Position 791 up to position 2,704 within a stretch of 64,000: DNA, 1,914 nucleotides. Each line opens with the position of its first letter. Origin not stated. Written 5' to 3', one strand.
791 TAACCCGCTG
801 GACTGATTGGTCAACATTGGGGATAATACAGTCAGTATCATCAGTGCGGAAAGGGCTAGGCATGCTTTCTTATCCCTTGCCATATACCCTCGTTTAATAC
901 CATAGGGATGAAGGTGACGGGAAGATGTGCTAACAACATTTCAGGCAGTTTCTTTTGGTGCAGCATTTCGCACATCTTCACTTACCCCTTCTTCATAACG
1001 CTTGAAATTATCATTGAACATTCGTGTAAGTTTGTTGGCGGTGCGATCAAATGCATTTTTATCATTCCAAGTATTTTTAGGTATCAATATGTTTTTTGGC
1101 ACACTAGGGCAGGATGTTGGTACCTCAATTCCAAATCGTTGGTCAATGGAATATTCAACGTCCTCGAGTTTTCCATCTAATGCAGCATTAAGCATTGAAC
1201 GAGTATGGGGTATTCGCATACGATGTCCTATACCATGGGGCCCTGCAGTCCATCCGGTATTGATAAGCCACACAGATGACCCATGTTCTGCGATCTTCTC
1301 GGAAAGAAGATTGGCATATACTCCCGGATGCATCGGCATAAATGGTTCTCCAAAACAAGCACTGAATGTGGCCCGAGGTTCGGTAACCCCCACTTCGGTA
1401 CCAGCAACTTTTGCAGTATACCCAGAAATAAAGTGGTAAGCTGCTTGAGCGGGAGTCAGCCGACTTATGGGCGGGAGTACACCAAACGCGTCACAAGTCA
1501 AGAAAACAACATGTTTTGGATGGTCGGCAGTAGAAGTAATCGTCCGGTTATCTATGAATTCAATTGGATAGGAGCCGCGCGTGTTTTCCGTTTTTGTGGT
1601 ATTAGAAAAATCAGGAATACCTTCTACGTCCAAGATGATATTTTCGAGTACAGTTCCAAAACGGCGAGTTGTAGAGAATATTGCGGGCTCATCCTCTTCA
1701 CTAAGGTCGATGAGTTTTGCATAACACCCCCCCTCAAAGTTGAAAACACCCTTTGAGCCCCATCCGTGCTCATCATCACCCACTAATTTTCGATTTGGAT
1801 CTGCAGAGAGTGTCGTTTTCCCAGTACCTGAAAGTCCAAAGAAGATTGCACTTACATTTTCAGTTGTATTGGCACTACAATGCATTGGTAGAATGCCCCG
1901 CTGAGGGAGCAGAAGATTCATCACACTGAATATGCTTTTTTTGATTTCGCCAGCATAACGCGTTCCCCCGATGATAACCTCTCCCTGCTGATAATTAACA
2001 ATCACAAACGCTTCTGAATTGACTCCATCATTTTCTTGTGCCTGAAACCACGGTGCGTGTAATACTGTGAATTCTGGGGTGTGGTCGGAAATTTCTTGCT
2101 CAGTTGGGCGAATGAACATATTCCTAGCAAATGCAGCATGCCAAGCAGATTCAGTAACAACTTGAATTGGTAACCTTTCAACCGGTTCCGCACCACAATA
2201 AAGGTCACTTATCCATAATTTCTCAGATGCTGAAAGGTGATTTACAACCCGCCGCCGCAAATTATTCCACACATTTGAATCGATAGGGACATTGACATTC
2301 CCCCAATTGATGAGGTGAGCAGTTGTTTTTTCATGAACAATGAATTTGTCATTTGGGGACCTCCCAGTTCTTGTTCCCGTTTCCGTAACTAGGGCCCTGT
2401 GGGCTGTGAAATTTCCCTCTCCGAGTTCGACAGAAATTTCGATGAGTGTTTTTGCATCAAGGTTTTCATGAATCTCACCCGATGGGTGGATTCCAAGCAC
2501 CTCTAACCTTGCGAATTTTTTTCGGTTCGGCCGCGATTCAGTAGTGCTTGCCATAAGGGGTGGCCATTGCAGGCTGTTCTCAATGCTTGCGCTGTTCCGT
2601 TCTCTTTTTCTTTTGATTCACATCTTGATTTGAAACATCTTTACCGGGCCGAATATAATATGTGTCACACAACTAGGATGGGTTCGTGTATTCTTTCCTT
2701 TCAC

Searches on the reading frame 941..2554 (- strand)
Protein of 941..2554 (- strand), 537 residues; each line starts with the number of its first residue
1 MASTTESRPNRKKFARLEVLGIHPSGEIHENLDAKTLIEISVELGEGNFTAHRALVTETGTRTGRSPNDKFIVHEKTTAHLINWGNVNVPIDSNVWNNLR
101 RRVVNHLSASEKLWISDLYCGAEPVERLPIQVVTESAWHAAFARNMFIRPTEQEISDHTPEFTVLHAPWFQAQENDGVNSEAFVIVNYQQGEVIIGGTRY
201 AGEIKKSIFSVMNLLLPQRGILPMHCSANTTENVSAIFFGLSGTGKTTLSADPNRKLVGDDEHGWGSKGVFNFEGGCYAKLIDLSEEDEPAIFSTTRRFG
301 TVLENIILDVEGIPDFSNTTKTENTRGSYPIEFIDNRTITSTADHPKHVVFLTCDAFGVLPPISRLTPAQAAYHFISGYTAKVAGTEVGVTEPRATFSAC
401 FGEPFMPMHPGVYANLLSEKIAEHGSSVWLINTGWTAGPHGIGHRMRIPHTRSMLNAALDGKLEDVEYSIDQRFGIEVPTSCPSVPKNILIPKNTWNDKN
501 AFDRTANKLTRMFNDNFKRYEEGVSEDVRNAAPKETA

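Call 46: search_protein_families(library=pfam, proteins=[window:941-2554:-], max_evalue=0.001)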
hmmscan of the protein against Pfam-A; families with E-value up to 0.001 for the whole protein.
window:941-2554:- (537 aa): 1 family
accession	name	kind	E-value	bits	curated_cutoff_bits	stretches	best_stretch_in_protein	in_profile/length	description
PF01293.25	PEPCK_ATP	-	8.5e-207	687.9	26.5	1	27-487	2-464/465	Phosphoenolpyruvate carboxykinase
